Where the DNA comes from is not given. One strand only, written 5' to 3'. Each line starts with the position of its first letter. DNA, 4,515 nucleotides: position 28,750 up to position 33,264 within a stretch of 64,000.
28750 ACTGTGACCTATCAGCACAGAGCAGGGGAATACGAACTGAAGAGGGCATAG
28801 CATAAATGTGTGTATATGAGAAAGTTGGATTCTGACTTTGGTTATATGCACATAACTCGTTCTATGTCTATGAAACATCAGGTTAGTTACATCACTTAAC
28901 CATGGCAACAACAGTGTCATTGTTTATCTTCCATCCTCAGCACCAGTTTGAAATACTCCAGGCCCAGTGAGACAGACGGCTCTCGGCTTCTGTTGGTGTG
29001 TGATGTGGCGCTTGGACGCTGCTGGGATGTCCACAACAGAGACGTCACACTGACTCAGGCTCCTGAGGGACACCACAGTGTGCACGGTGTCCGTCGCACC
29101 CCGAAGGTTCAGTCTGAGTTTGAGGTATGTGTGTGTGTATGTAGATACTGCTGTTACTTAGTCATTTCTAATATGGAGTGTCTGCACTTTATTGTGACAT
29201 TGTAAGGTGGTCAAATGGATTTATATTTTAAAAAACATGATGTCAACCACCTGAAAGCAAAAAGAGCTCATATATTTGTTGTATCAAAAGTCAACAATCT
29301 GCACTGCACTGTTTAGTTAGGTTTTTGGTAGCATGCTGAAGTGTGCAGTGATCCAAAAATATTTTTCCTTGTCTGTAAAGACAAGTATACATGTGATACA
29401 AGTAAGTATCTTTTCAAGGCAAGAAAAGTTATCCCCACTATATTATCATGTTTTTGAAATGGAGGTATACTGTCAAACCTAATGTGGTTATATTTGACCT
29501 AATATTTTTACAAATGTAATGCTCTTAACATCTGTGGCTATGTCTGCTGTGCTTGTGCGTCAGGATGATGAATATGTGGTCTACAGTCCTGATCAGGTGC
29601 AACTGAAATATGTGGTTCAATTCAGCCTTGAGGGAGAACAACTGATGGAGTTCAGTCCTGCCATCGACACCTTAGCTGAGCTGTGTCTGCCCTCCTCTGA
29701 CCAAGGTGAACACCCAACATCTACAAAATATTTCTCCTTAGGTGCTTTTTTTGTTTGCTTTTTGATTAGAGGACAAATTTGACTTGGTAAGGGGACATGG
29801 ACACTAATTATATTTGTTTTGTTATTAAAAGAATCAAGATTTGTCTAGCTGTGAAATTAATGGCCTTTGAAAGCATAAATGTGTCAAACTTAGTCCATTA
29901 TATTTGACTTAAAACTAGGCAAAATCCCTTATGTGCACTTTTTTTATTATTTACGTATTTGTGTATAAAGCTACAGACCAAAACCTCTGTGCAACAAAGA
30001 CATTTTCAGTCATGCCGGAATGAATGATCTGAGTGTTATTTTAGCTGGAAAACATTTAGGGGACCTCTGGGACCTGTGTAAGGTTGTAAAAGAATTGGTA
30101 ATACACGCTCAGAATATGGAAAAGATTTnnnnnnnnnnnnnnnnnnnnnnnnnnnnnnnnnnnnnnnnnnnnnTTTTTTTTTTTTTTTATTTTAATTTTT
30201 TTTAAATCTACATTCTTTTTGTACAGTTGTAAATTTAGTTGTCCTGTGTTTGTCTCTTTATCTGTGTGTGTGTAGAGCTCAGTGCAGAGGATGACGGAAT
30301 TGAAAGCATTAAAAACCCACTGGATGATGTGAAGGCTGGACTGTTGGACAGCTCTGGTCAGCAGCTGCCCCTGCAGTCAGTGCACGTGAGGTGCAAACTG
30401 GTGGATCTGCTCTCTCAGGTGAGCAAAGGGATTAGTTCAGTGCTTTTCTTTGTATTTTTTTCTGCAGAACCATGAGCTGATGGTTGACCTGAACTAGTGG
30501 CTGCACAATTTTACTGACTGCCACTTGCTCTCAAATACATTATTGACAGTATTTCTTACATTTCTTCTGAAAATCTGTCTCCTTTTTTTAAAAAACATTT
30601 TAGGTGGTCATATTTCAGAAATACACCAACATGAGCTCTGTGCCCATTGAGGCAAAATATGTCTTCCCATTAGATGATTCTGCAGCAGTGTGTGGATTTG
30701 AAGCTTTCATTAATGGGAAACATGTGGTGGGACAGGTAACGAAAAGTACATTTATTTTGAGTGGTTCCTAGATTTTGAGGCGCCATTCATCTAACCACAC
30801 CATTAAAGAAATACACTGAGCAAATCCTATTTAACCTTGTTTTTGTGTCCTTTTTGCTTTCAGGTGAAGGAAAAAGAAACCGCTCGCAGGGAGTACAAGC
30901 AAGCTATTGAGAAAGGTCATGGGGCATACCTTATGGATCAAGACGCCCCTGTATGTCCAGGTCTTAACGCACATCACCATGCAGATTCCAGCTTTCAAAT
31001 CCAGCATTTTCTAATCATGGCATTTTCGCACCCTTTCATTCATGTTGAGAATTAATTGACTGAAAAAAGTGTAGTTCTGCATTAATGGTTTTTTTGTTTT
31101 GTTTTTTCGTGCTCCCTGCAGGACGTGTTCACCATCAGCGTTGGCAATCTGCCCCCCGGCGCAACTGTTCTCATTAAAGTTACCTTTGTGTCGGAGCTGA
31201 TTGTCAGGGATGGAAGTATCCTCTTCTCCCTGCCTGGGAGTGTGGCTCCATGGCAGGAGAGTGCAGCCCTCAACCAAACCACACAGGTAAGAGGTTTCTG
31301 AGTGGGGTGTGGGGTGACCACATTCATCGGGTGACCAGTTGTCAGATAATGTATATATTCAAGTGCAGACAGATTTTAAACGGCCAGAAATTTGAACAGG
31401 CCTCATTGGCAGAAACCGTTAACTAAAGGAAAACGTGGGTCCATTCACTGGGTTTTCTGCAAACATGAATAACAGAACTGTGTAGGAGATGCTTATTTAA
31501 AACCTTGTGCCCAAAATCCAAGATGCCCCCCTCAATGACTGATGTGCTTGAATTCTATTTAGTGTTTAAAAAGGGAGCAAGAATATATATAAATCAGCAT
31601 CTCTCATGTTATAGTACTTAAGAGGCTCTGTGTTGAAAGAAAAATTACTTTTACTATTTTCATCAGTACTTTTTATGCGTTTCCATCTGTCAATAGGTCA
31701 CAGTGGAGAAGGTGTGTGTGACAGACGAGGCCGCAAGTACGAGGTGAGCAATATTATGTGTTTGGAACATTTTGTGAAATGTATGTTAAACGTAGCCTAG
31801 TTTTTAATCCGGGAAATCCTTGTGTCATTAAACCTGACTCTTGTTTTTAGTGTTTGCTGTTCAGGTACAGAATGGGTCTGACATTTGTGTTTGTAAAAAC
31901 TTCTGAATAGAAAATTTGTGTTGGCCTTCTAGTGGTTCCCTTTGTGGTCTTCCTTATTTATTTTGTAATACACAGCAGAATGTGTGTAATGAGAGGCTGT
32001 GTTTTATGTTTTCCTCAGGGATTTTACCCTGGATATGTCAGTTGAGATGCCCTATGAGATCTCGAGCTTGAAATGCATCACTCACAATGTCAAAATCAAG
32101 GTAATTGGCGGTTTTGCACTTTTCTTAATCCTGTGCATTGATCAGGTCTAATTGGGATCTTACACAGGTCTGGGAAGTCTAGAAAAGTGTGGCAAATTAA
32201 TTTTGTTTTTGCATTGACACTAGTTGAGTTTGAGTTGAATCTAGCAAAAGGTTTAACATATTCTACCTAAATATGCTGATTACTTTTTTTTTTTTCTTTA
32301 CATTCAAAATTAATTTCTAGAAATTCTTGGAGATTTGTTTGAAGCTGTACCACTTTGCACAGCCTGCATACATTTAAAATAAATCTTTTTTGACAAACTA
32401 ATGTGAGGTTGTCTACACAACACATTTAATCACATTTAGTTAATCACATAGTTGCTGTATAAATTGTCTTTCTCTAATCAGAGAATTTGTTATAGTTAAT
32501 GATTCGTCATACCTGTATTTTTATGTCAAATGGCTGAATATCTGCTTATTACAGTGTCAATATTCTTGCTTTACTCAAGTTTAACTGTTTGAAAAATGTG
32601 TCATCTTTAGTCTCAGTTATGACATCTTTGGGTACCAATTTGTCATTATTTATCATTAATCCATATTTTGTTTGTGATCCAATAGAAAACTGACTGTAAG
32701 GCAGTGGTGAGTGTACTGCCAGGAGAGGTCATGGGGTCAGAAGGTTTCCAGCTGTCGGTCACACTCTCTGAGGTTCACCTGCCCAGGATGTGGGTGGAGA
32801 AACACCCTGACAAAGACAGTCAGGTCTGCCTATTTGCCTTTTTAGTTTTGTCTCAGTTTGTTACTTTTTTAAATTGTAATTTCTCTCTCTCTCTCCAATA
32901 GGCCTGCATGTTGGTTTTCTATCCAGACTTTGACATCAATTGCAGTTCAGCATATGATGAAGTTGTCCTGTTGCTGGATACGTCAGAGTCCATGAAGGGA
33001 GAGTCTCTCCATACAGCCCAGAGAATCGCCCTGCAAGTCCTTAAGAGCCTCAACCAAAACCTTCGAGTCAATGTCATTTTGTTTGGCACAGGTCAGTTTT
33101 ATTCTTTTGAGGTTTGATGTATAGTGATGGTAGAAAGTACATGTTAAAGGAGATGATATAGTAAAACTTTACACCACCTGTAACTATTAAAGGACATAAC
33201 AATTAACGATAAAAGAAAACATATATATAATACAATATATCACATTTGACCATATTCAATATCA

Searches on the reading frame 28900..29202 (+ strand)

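Call 39: search_protein_families(library=pfam, proteins=[window:28900-29202:+], max_evalue=0.01)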
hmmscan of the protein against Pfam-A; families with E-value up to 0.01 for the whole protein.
window:28900-29202:+ (101 aa): 1 family
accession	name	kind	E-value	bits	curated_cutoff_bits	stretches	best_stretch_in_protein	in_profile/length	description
PF00644.27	PARP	-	1e-10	41.9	26.7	1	9-70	89-149/199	Poly(ADP-ribose) polymerase catalytic domain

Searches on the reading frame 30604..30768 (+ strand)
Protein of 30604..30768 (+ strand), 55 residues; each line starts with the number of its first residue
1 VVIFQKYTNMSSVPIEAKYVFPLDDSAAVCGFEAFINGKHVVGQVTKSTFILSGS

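Call 39: search_protein_families(library=pfam, proteins=[window:30604-30768:+], max_evalue=0.01)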
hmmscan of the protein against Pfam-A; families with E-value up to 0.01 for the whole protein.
window:30604-30768:+ (55 aa): 2 families
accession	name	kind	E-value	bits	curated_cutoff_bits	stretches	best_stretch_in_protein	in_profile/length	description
PF08487.16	VIT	-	6.5e-13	49.3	26.5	1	2-47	18-63/111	Vault protein inter-alpha-trypsin domain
PF13757.12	VIT_2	-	5.9e-09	36.1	23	1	5-47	34-76/78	Vault protein inter-alpha-trypsin domain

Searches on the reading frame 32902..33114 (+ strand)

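Call 39: search_protein_families(library=pfam, proteins=[window:32902-33114:+], max_evalue=0.01)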
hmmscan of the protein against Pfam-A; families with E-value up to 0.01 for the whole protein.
window:32902-33114:+ (71 aa): 4 families
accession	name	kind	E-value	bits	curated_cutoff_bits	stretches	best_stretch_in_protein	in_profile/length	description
PF13519.12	VWA_2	-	8.9e-07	29.9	27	1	21-63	1-47/107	von Willebrand factor type A domain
PF00092.34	VWA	-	3.4e-06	27.8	23.8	1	21-63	2-47/174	von Willebrand factor type A domain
PF13768.12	VWA_3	-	6.9e-06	26.6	27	1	20-63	2-44/155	von Willebrand factor type A domain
PF05621.17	TniB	-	0.0013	18.7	22.4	1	22-65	122-164/189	Bacterial TniB protein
